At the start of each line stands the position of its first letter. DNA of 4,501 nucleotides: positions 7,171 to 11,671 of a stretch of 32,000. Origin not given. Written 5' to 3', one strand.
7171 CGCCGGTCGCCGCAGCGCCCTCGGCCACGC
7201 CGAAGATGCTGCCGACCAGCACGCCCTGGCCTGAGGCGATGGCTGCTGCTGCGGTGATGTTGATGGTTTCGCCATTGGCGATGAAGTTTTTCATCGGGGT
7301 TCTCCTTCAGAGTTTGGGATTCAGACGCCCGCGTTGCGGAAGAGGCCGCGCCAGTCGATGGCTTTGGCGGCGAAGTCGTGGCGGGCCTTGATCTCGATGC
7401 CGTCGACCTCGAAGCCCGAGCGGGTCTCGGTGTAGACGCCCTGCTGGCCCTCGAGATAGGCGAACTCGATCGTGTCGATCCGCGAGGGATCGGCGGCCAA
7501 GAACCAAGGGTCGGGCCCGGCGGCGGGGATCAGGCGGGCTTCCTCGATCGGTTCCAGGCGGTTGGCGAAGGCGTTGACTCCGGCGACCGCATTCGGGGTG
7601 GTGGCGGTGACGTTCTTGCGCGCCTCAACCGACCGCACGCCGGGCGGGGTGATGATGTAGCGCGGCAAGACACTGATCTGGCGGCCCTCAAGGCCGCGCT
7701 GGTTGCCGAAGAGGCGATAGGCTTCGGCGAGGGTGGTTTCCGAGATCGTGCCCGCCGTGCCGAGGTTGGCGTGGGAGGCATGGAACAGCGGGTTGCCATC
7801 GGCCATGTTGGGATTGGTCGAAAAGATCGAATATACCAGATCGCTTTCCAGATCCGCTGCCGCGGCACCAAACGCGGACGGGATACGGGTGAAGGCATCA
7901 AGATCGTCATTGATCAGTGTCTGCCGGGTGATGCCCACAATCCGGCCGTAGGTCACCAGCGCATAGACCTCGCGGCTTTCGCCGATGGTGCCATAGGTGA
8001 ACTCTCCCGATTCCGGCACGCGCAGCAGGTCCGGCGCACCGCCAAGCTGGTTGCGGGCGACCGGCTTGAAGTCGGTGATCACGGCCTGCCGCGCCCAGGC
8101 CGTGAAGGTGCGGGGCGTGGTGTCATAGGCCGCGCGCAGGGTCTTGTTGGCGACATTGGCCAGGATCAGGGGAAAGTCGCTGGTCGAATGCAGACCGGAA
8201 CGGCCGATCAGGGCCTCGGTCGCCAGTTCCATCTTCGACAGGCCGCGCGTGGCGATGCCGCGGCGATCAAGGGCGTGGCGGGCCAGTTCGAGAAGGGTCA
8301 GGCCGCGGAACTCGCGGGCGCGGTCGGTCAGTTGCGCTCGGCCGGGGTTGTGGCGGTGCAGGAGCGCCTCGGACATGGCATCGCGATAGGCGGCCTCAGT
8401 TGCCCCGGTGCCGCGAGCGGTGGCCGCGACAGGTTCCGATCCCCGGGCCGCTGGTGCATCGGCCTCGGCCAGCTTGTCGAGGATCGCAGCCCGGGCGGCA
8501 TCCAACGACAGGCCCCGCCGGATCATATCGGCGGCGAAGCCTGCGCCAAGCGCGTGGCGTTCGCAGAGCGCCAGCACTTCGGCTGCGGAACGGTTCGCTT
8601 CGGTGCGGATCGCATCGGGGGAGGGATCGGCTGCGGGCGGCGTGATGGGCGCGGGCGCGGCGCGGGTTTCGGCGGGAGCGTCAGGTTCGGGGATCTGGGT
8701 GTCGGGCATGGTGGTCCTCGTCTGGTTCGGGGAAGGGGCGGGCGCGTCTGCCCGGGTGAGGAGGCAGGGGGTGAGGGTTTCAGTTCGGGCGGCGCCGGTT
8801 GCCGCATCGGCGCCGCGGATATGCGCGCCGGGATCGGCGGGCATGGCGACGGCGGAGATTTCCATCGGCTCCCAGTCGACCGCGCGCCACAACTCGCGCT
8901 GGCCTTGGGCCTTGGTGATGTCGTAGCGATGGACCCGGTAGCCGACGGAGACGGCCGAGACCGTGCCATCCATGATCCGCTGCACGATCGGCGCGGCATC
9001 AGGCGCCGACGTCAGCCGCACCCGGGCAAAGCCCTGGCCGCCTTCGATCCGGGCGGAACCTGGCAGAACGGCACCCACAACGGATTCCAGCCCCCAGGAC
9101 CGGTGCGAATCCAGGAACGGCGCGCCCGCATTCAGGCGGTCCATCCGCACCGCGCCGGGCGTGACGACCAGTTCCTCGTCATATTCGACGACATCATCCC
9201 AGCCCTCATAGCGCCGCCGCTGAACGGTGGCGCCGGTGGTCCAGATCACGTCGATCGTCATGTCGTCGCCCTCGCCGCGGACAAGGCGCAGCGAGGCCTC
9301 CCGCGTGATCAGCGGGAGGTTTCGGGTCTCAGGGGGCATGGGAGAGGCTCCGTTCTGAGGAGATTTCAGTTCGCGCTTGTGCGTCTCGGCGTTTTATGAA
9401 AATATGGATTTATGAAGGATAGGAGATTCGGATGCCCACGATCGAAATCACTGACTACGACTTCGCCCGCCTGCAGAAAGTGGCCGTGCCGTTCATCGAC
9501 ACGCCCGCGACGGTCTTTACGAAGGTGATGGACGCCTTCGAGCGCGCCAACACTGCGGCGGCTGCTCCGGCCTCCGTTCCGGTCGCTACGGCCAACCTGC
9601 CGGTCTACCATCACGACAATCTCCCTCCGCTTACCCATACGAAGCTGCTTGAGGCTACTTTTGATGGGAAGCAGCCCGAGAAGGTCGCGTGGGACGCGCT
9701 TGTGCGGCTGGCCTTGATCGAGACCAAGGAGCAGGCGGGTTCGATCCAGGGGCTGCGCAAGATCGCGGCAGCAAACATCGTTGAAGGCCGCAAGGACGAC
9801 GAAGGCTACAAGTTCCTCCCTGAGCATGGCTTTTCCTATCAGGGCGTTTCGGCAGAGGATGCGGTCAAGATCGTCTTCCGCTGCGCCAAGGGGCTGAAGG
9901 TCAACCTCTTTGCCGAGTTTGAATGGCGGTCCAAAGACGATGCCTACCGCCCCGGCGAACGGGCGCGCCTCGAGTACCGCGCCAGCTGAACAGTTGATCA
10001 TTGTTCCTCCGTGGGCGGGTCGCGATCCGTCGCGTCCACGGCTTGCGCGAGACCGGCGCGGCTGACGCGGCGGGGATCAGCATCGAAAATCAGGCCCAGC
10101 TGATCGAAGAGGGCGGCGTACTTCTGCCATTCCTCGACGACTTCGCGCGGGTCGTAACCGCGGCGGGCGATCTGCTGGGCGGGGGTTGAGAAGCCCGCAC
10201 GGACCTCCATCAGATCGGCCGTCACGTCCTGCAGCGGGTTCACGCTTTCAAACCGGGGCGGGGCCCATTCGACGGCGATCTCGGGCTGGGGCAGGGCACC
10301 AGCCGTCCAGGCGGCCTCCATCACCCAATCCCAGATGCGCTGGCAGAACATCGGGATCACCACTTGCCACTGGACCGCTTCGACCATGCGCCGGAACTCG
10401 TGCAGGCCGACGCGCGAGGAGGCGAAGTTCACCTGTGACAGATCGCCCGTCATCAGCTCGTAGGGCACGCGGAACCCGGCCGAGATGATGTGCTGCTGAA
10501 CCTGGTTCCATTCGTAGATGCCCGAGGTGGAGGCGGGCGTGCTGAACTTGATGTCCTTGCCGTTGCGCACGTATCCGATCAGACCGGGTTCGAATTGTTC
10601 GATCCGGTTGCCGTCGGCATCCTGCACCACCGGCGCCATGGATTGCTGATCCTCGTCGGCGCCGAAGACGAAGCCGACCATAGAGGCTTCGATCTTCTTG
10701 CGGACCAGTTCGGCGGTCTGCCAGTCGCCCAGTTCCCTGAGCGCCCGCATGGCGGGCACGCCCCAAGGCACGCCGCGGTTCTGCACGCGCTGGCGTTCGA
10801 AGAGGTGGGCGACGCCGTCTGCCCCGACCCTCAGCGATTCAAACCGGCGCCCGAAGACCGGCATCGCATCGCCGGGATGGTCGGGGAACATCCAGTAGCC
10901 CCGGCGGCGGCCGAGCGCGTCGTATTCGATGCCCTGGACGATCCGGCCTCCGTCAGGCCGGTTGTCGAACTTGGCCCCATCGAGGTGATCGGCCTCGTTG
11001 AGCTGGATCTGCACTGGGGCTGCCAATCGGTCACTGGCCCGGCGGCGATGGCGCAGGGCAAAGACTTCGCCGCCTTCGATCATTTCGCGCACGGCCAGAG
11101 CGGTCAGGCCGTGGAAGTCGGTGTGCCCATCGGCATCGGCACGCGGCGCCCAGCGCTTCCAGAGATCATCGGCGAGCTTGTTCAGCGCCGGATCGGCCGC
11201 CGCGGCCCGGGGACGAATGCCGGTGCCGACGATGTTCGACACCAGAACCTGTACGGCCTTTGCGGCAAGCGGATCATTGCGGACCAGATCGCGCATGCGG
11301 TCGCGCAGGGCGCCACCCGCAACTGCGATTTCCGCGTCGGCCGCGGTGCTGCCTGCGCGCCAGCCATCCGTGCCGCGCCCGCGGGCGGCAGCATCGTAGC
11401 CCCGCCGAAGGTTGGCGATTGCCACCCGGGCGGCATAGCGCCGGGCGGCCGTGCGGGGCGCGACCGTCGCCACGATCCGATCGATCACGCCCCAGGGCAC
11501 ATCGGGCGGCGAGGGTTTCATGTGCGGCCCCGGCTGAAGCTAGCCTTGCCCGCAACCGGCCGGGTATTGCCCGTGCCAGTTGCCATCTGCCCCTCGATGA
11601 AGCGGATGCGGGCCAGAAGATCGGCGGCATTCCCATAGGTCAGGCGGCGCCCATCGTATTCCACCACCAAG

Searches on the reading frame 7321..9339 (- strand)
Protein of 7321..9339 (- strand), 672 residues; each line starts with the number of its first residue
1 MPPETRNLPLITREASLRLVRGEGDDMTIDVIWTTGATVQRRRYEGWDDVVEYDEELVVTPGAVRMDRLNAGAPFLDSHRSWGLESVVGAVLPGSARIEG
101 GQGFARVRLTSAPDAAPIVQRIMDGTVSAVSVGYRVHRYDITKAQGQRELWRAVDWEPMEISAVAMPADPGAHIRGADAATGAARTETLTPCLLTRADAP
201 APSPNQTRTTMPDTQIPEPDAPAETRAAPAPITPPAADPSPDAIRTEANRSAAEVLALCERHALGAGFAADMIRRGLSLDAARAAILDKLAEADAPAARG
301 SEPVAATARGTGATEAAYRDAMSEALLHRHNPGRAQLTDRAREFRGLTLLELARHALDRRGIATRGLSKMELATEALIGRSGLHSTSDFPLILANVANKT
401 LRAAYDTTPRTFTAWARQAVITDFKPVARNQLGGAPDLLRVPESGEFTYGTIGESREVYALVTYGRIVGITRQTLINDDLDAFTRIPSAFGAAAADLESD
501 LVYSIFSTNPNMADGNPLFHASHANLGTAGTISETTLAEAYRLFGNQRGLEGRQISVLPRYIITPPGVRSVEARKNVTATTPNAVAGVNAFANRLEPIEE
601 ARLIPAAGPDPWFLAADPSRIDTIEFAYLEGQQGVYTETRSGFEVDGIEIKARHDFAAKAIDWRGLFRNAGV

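Call 11: search_protein_families(library=phrogs, proteins=[window:7321-9339:-], max_evalue=0.001)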
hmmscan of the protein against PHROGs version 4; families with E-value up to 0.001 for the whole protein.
window:7321-9339:- (672 aa): 7 families
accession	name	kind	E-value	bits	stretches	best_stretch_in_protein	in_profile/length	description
phrog_4523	-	head and packaging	2.4e-258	860.1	1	1-671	4-643/644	major head and protease protein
phrog_133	-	head and packaging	4.8e-89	300.8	1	210-671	216-667/668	head maturation protease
phrog_617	-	head and packaging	2.5e-28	100.3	1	25-423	24-354/626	major head protein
phrog_29592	-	unknown function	7.1e-24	85.1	1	391-670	597-889/893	-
phrog_26519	-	unknown function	3.3e-20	73.6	1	484-669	3-190/192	-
phrog_80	-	head and packaging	1.3e-12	48.8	1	44-183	245-384/607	head maturation protease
phrog_371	-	head and packaging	0.00049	20.5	0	464-528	80-146/303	major head protein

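Call 12: search_protein_families(library=pfam, proteins=[window:7321-9339:-], max_evalue=0.001)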
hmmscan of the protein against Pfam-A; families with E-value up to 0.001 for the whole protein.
window:7321-9339:- (672 aa): 2 families
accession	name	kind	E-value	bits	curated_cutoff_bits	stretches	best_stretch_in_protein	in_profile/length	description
PF25209.1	Phage_capsid_4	-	1e-54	187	27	1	372-669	3-262/262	Phage capsid protein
PF04586.22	Peptidase_S78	-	4e-05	24.2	21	1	104-175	82-153/165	Caudovirus prohead serine protease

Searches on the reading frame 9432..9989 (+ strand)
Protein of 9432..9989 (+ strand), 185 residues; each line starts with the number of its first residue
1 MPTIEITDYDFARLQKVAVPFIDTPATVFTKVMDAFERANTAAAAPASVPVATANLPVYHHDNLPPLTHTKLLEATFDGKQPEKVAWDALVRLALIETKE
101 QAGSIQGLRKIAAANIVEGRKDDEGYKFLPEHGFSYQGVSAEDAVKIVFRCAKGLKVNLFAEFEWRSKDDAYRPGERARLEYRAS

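Call 93: search_solved_structures(query=window:9432-9989:+, max_evalue=0.1)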
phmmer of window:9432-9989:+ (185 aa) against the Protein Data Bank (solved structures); distinct sequences matched with E-value up to 0.1: 0.

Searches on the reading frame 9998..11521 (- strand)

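Call 11: search_protein_families(library=phrogs, proteins=[window:9998-11521:-], max_evalue=0.001)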
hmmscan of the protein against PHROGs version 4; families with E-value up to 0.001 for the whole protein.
window:9998-11521:- (507 aa): 2 families
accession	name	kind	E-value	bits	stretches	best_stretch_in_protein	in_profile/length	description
phrog_21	-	head and packaging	3.7e-97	327.5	1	11-500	9-525/1362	portal protein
phrog_537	-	head and packaging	9.7e-39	133.9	1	307-499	25-227/233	portal protein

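Call 12: search_protein_families(library=pfam, proteins=[window:9998-11521:-], max_evalue=0.001)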
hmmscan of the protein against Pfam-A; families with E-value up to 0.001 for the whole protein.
window:9998-11521:- (507 aa): 1 family
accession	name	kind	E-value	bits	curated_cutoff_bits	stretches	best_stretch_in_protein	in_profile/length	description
PF05136.18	Phage_portal_2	-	2.2e-107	359.7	32.9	1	48-384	2-354/354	Phage portal protein, lambda family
